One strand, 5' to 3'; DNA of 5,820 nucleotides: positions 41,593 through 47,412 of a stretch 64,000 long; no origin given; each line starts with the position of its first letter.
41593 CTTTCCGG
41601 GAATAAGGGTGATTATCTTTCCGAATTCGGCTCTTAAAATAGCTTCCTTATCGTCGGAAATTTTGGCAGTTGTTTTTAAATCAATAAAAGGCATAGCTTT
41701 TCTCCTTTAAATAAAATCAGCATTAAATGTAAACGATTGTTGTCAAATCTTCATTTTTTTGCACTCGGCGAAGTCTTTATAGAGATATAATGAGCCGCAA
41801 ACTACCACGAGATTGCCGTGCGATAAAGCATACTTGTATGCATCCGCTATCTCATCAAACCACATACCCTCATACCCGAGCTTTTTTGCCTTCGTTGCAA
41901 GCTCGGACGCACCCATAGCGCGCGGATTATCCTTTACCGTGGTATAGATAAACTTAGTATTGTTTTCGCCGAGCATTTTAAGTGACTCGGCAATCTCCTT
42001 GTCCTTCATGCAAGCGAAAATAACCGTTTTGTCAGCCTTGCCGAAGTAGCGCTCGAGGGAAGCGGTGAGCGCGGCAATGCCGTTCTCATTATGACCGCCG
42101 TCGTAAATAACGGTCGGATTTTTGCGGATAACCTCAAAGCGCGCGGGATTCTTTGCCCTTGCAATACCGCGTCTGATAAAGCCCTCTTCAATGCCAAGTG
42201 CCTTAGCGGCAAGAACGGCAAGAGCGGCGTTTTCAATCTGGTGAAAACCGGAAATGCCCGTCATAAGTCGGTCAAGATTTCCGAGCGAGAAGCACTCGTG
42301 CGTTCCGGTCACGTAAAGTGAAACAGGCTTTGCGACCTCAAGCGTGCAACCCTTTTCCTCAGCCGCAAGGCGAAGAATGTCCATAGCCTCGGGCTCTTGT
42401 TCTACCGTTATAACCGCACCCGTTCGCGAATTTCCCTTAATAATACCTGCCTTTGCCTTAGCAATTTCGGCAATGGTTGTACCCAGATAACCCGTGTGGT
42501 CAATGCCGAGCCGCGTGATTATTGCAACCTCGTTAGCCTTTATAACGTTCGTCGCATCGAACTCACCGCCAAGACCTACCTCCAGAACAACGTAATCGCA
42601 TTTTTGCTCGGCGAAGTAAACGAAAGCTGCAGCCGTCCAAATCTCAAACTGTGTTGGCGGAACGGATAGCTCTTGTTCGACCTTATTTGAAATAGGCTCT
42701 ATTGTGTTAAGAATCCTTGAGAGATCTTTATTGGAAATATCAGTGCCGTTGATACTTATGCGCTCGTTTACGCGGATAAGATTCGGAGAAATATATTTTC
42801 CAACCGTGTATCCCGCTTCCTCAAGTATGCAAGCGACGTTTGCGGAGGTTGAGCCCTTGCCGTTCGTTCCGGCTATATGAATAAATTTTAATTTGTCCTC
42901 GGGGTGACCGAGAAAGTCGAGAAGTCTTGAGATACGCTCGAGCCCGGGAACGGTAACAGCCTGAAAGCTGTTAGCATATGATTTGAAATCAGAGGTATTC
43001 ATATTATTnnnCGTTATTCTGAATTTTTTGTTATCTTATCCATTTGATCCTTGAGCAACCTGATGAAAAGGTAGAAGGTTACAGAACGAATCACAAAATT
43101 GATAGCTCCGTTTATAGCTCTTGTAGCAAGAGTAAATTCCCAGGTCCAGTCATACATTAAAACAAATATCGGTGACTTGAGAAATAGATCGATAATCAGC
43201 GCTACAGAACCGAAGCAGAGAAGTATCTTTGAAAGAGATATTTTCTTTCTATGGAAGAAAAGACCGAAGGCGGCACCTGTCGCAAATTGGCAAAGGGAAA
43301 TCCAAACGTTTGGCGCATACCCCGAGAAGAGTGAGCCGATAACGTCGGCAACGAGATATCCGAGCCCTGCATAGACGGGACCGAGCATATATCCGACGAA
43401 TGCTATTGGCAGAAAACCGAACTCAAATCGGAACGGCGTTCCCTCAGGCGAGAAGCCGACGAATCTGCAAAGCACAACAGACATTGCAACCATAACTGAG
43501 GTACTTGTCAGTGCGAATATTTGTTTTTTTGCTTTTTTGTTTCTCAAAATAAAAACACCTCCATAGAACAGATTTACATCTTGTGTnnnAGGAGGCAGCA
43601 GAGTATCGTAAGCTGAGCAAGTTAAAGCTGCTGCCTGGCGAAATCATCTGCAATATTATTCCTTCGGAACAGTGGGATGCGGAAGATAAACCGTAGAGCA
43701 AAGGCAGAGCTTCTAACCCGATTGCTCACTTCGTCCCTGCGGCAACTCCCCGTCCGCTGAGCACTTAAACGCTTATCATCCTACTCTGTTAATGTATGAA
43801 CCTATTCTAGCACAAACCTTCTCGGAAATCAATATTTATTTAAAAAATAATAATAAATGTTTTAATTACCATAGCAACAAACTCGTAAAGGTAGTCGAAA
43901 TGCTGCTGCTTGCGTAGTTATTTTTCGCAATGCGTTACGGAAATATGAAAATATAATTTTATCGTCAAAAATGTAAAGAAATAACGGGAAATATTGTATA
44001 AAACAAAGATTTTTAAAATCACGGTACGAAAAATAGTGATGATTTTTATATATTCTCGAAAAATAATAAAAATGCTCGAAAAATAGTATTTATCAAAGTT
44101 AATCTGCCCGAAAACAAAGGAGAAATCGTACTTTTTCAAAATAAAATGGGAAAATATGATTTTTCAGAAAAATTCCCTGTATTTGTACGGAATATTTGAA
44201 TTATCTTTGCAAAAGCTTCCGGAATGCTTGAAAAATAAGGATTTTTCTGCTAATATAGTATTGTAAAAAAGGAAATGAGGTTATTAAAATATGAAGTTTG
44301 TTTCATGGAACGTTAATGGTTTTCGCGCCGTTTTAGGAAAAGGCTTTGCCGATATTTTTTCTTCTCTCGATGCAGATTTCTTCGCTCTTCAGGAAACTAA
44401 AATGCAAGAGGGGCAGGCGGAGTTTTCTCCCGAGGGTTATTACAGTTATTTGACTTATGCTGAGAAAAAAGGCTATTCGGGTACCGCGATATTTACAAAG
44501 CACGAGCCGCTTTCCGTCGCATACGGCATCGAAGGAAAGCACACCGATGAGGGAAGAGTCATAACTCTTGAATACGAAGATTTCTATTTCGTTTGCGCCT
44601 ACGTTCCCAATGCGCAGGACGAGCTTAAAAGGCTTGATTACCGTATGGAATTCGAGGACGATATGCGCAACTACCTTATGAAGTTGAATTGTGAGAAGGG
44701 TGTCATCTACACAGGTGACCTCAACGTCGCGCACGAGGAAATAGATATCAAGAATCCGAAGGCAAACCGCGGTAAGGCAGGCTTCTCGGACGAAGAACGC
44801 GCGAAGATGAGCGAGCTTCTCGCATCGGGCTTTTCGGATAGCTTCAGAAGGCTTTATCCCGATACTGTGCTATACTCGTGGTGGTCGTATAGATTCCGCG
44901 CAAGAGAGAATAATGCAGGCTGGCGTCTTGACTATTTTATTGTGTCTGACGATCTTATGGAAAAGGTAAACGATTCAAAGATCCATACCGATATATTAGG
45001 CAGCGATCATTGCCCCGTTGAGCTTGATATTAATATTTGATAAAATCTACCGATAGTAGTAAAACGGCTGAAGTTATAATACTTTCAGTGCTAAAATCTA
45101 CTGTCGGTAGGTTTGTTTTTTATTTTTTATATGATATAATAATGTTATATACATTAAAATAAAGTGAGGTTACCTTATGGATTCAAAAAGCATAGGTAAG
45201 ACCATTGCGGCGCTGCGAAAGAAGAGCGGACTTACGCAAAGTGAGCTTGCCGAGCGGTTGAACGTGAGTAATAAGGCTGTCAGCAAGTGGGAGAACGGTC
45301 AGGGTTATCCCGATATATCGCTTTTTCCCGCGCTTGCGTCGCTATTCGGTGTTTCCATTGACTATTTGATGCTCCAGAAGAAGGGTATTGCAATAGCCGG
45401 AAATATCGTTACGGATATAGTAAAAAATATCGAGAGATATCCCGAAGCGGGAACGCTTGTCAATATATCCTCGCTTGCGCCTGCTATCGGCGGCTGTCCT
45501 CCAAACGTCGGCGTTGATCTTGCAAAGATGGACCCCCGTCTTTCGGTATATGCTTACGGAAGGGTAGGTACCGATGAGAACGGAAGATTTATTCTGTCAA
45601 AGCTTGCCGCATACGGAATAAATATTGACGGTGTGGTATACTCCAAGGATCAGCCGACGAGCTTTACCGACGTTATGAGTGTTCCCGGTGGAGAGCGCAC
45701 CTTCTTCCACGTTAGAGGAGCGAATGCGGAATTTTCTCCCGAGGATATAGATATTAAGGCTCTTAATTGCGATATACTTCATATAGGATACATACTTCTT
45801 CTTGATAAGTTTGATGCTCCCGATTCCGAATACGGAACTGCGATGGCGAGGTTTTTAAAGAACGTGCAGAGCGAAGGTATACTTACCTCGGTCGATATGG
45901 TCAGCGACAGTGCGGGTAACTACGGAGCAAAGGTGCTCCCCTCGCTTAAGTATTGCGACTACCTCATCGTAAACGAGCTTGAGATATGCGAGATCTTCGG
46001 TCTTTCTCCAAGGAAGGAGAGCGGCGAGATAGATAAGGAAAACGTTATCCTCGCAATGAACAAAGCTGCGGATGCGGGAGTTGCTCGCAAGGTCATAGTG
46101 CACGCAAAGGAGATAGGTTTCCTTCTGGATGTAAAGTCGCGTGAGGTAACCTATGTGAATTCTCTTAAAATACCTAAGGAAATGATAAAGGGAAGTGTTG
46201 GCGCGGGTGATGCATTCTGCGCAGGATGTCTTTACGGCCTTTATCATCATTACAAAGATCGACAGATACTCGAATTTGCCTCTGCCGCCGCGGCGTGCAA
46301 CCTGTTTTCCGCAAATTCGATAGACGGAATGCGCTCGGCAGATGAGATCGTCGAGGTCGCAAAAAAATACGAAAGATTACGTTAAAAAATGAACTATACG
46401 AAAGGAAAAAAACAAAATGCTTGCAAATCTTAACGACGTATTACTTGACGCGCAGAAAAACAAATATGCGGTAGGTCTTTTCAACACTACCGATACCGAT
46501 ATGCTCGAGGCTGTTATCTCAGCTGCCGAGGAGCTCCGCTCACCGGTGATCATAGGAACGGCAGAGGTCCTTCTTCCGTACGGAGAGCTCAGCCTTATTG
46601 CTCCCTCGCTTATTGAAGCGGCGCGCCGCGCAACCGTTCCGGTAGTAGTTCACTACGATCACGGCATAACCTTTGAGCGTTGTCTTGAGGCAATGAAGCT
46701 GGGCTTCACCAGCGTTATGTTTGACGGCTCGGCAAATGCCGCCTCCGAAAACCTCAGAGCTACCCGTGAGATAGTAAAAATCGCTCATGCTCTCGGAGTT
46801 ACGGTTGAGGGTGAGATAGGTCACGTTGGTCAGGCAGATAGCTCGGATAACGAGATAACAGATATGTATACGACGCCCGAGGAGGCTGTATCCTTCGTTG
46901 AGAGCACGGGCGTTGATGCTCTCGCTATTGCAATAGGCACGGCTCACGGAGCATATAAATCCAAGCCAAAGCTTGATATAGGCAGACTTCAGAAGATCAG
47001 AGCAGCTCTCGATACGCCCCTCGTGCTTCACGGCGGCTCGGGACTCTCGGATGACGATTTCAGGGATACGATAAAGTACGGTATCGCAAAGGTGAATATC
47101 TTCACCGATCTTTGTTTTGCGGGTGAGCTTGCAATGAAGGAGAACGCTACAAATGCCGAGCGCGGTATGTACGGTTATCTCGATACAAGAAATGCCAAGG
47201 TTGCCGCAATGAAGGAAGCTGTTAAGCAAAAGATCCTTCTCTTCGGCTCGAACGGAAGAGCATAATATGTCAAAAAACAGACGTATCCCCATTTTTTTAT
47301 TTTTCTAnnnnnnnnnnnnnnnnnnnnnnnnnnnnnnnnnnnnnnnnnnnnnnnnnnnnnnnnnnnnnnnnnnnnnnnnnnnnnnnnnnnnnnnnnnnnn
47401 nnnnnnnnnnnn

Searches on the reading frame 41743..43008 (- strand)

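Call 14: search_protein_families(library=pfam, proteins=[window:41743-43008:-], max_evalue=0.01)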
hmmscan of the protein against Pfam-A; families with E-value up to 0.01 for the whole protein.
window:41743-43008:- (421 aa): 2 families
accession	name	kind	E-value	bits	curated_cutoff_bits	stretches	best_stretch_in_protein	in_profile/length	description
PF02875.26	Mur_ligase_C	-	4.2e-16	60.4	28.4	1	290-406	2-126/127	Mur ligase, glutamate ligase domain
PF08245.18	Mur_ligase_M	-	1.9e-13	51.3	24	1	45-268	1-200/200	Mur ligase middle domain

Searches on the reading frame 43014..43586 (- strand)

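Call 14: search_protein_families(library=pfam, proteins=[window:43014-43586:-], max_evalue=0.01)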
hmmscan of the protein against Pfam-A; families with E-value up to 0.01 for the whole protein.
window:43014-43586:- (190 aa): 3 families
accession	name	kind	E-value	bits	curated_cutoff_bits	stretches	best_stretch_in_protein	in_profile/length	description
PF07155.17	ECF-ribofla_trS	-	6.2e-09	36.5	26.7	1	25-178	6-170/172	ECF-type riboflavin transporter, S component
PF12822.12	ECF_trnsprt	-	1.3e-06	29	30.7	1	26-176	3-150/169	ECF transporter, substrate-specific component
PF23574.1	zf-C2H2_ZNF142_18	-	0.0072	16.8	27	0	97-116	6-25/35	Zinc finger protein 142 C2H2 domain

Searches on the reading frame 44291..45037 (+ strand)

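Call 14: search_protein_families(library=pfam, proteins=[window:44291-45037:+], max_evalue=0.01)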
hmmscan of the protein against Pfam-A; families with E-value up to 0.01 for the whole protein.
window:44291-45037:+ (249 aa): 2 families
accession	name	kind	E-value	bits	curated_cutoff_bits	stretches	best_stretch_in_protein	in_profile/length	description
PF03372.29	Exo_endo_phos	-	5.5e-28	98.6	24.5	1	4-240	1-225/225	Endonuclease/Exonuclease/phosphatase family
PF14529.12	Exo_endo_phos_2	-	0.0011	19.2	27.4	0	211-243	86-116/117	Endonuclease-reverse transcriptase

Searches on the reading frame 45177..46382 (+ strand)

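Call 14: search_protein_families(library=pfam, proteins=[window:45177-46382:+], max_evalue=0.01)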
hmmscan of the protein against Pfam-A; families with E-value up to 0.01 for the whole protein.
window:45177-46382:+ (402 aa): 13 families
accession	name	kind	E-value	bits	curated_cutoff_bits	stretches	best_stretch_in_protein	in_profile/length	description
PF00294.29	PfkB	-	5.3e-31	108.5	25.8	1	71-384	4-298/302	pfkB family carbohydrate kinase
PF01381.28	HTH_3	-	1.8e-16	60.4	23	1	10-64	1-55/55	Helix-turn-helix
PF12844.13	HTH_19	-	1.7e-10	41.1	30.2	1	7-68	1-62/64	Helix-turn-helix domain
PF13560.12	HTH_31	-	2.5e-10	40.9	27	1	7-60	3-57/64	Helix-turn-helix domain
PF13412.12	HTH_24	-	1.5e-05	24.9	21.9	1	8-36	7-35/48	Winged helix-turn-helix DNA-binding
PF13518.12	HTH_28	-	0.00017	22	25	0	11-40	5-34/52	Helix-turn-helix domain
PF08279.18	HTH_11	-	0.00088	19.5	25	1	12-37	8-34/55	HTH domain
PF13384.12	HTH_23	-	0.00093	19.4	24.6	1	11-38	11-37/50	Homeodomain-like domain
PF13744.12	HTH_37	-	0.0013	18.9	27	1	6-42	19-55/80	Helix-turn-helix domain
PF15731.11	MqsA_antitoxin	-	0.0015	19.1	30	1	7-50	71-114/131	Antitoxin component of bacterial toxin-antitoxin system, MqsA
PF07022.19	Phage_CI_repr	-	0.0018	19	22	1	20-70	14-63/65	Bacteriophage CI repressor helix-turn-helix domain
PF15943.11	YdaS_toxin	-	0.0054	17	30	0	21-41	11-31/65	Bacterial toxin YdaS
PF04545.22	Sigma70_r4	-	0.0054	16.7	24.1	0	13-37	15-39/50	Sigma-70, region 4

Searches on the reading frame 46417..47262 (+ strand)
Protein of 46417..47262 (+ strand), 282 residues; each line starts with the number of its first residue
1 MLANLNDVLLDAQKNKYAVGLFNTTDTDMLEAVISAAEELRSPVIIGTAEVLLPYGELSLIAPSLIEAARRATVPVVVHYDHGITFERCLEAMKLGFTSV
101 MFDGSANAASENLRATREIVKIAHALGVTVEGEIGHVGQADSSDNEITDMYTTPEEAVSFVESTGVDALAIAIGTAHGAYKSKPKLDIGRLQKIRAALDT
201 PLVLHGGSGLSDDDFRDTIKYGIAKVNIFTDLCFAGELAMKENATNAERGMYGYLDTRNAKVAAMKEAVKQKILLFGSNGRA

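Call 14: search_protein_families(library=pfam, proteins=[window:46417-47262:+], max_evalue=0.01)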
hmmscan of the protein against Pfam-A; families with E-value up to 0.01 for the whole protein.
window:46417-47262:+ (282 aa): 1 family
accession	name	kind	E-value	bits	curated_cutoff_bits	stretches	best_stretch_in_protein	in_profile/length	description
PF01116.26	F_bP_aldolase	-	1e-92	311.1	25.5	1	4-281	2-277/277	Fructose-bisphosphate aldolase class-II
